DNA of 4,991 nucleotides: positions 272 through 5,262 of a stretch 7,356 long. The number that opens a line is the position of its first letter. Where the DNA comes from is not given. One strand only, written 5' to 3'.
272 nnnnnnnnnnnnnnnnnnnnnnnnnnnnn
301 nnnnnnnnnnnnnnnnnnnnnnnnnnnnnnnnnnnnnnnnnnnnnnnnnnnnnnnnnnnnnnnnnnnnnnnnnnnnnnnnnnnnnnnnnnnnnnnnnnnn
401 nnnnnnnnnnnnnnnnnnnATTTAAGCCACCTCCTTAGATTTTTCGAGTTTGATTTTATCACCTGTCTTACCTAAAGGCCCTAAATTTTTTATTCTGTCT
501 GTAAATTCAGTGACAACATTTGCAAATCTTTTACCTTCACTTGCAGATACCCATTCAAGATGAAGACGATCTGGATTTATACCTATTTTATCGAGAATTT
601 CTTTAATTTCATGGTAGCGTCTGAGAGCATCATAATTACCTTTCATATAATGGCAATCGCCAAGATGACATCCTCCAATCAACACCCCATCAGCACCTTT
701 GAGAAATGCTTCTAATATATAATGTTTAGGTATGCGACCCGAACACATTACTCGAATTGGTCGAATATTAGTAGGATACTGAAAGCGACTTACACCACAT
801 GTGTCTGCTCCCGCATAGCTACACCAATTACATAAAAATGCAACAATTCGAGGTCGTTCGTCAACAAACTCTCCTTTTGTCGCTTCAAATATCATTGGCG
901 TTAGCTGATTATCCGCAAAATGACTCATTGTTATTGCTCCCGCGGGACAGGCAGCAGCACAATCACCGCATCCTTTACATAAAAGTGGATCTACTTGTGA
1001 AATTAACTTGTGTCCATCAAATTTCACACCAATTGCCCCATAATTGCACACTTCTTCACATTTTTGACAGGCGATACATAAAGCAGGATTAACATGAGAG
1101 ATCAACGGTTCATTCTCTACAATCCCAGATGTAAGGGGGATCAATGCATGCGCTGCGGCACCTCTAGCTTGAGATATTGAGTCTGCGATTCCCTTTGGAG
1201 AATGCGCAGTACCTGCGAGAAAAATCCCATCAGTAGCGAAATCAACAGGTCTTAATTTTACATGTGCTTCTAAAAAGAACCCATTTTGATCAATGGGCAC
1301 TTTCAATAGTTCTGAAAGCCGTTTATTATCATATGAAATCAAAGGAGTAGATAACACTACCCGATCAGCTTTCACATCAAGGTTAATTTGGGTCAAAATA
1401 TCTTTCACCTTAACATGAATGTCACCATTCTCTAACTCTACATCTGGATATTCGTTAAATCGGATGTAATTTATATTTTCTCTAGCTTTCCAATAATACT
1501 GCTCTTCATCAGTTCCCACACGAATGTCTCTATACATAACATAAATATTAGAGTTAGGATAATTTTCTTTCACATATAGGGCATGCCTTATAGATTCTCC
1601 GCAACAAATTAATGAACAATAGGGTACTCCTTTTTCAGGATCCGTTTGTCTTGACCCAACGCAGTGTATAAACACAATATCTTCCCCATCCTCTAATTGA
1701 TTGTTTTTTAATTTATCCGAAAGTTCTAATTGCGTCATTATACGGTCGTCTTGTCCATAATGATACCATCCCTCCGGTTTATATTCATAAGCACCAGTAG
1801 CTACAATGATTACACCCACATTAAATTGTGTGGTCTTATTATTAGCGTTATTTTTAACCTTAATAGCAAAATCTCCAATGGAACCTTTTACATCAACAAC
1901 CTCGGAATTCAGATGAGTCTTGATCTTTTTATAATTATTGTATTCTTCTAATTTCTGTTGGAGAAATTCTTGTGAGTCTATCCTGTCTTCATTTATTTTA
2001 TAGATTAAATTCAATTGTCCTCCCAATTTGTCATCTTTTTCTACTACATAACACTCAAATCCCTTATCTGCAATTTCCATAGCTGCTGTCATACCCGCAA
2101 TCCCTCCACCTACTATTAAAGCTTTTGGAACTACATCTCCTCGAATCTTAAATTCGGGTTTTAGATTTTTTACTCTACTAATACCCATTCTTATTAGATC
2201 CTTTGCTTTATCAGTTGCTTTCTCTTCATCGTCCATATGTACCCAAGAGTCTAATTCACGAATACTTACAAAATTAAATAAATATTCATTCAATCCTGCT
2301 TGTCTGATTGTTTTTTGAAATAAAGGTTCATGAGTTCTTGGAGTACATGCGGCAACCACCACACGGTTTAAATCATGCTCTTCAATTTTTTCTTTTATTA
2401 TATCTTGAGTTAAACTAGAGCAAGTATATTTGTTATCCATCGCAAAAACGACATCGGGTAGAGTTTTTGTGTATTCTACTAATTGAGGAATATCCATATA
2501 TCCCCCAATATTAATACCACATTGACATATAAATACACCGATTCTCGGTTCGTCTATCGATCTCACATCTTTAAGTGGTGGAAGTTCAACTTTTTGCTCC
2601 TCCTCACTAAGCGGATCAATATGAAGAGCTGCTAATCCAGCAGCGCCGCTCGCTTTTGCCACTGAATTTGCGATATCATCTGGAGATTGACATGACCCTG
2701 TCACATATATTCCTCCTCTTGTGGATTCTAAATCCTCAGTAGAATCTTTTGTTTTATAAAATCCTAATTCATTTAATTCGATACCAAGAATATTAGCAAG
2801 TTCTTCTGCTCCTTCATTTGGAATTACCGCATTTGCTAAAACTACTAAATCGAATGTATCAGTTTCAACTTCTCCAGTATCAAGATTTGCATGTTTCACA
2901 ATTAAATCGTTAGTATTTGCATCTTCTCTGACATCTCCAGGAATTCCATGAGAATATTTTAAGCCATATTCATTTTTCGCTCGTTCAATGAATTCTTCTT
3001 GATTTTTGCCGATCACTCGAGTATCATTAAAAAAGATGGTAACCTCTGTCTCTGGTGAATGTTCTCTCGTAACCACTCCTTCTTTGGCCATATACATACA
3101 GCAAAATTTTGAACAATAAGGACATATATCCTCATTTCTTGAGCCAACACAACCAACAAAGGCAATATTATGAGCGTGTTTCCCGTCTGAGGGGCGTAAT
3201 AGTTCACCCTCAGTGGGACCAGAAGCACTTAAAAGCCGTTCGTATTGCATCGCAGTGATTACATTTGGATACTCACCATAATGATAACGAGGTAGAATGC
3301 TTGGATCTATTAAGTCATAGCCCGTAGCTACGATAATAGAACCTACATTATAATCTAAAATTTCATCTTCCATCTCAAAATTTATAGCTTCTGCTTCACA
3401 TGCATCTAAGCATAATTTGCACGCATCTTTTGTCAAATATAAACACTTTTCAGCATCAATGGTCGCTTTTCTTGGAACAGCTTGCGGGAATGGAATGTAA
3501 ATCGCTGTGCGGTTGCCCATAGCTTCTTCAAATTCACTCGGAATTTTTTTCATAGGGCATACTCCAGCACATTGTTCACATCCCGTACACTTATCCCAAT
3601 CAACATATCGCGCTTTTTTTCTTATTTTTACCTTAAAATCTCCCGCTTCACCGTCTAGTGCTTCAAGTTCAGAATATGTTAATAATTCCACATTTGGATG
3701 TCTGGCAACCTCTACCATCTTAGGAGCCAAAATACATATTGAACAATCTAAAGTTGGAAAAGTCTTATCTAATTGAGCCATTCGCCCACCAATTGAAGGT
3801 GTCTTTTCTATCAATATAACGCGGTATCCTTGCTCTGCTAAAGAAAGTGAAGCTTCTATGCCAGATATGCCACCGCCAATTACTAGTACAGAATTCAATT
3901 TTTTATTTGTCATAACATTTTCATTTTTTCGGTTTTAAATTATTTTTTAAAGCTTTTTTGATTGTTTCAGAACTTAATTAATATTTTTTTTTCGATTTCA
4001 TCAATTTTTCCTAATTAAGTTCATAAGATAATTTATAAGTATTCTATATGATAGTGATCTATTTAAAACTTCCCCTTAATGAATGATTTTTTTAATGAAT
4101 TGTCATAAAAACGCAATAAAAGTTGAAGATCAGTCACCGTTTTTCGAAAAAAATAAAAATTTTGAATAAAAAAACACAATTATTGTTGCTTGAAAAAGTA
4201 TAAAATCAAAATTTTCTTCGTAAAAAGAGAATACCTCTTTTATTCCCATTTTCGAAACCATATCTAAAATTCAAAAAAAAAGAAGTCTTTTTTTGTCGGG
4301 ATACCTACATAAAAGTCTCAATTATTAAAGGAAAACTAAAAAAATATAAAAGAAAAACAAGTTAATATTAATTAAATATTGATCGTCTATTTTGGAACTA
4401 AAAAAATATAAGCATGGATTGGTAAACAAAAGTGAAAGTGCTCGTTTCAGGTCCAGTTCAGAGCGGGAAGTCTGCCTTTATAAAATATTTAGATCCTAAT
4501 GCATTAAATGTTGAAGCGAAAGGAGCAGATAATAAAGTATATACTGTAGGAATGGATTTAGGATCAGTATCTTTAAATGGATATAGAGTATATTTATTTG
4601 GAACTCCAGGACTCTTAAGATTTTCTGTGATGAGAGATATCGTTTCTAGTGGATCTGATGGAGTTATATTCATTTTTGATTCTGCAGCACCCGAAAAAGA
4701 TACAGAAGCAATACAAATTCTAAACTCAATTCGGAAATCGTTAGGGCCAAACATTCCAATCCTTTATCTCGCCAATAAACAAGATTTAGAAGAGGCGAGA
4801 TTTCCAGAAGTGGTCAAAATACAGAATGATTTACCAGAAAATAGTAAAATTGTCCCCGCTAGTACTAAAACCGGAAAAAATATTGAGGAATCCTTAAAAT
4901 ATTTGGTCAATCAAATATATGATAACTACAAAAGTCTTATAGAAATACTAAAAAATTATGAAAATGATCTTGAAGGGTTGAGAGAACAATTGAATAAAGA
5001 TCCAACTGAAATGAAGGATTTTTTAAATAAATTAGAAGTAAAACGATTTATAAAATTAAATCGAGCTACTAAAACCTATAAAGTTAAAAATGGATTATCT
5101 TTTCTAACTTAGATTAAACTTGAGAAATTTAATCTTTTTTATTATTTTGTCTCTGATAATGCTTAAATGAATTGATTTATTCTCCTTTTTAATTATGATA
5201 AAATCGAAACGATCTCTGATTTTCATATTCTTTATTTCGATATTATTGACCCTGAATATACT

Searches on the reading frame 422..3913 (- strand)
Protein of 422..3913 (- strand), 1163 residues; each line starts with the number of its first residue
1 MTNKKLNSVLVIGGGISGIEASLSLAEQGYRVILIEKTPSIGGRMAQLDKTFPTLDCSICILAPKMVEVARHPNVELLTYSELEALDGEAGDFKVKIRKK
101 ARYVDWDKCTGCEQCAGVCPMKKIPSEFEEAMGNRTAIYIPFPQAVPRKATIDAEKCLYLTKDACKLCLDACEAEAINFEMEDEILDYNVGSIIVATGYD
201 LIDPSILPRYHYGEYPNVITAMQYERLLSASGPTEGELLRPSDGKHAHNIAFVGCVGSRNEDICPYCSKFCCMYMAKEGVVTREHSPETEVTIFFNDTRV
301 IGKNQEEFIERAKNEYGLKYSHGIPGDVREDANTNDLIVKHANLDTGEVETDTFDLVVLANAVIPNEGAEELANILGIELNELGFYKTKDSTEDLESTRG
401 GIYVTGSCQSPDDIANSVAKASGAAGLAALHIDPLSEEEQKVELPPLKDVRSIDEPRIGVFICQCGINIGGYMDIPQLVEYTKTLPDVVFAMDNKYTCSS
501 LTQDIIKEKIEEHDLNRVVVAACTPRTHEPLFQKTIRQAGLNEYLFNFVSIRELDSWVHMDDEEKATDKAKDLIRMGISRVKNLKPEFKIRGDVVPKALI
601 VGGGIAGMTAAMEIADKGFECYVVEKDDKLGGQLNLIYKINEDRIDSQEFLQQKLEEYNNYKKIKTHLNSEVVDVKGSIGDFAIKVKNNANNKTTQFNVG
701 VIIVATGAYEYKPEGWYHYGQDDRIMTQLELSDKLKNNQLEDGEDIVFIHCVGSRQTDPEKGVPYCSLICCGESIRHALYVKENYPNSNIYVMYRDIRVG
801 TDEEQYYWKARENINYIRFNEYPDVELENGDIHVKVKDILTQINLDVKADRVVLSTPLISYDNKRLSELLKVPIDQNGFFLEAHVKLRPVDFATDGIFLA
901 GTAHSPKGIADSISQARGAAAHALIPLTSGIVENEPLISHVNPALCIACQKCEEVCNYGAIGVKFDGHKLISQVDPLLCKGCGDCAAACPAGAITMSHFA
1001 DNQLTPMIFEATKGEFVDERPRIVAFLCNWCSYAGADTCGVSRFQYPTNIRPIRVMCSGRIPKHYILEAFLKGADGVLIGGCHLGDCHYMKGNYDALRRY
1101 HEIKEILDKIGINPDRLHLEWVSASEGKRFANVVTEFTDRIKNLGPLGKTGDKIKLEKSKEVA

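Call 21: search_protein_families(library=pfam, proteins=[window:422-3913:-], max_evalue=0.01)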
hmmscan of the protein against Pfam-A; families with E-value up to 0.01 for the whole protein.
window:422-3913:- (1163 aa): 24 families
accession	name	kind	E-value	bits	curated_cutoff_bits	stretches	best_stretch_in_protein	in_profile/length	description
PF02662.21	FlpD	-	4.9e-54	182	22.3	1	1023-1145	1-123/123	Methyl-viologen-reducing hydrogenase, delta subunit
PF07992.20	Pyr_redox_2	-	2.4e-21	76.9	26.1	2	598-716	3-119/291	Pyridine nucleotide-disulphide oxidoreductase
PF13450.12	NAD_binding_8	-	1e-17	64.6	21.9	2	600-634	1-35/68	NAD(P)-binding Rossmann-like domain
PF12831.13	FAD_oxidored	-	3.2e-16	60.1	27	2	9-46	2-39/416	FAD dependent oxidoreductase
PF00890.30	FAD_binding_2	-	1.8e-15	57.5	20.4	2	598-634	2-38/414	FAD binding domain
PF00037.32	Fer4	-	1e-13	50.9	21.1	3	973-995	2-24/24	4Fe-4S binding domain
PF01266.30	DAO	-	2e-12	47.8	27.9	2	9-42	2-35/353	FAD dependent oxidoreductase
PF12837.12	Fer4_6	-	2.8e-12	46.4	25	2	973-994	3-24/24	4Fe-4S binding domain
PF12838.12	Fer4_7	-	1.5e-11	45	27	2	946-993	2-52/52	4Fe-4S dicluster domain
PF03486.20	HI0933_like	-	1.9e-09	37.8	50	2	8-45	2-39/244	HI0933-like protein Rossmann domain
PF13738.12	Pyr_redox_3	-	1.9e-09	37.6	30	1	6-47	164-205/305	Pyridine nucleotide-disulphide oxidoreductase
PF14697.11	Fer4_21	-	3.6e-09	37.1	35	2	940-996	2-59/59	4Fe-4S dicluster domain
PF13237.11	Fer4_10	-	4.8e-09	36.5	25.5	3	974-1032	4-46/53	4Fe-4S dicluster domain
PF01134.28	GIDA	-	2.1e-08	34.1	22.1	1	9-57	2-40/391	Glucose inhibited division protein A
PF00070.33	Pyr_redox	-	3.2e-08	34.4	22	1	8-49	1-39/82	Pyridine nucleotide-disulphide oxidoreductase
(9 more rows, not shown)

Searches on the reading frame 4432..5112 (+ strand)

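Call 21: search_protein_families(library=pfam, proteins=[window:4432-5112:+], max_evalue=0.01)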
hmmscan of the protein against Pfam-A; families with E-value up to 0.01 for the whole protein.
window:4432-5112:+ (226 aa): 7 families
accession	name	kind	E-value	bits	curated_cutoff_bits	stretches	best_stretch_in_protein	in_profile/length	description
PF00071.28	Ras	-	2.7e-08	34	21.6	1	2-163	1-161/162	Ras family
PF00025.27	Arf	-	1.7e-07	31.3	22.3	1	1-162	15-174/174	ADP-ribosylation factor family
PF03029.23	ATP_bind_1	-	8.3e-07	29.5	27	1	28-166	59-214/240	Conserved hypothetical ATP binding protein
PF00009.33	GTP_EFTU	-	1.1e-06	28.8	26.5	1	35-162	53-186/188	Elongation factor Tu GTP binding domain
PF09439.16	SRPRB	-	1.3e-06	28.3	25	1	2-154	5-155/178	Signal recognition particle receptor beta subunit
PF01926.29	MMR_HSR1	-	2.6e-06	28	21.9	1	3-116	2-113/113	50S ribosome-binding GTPase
PF08477.19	Roc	-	0.0015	19.2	27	1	2-118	1-119/119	Ras of Complex, Roc, domain of DAPkinase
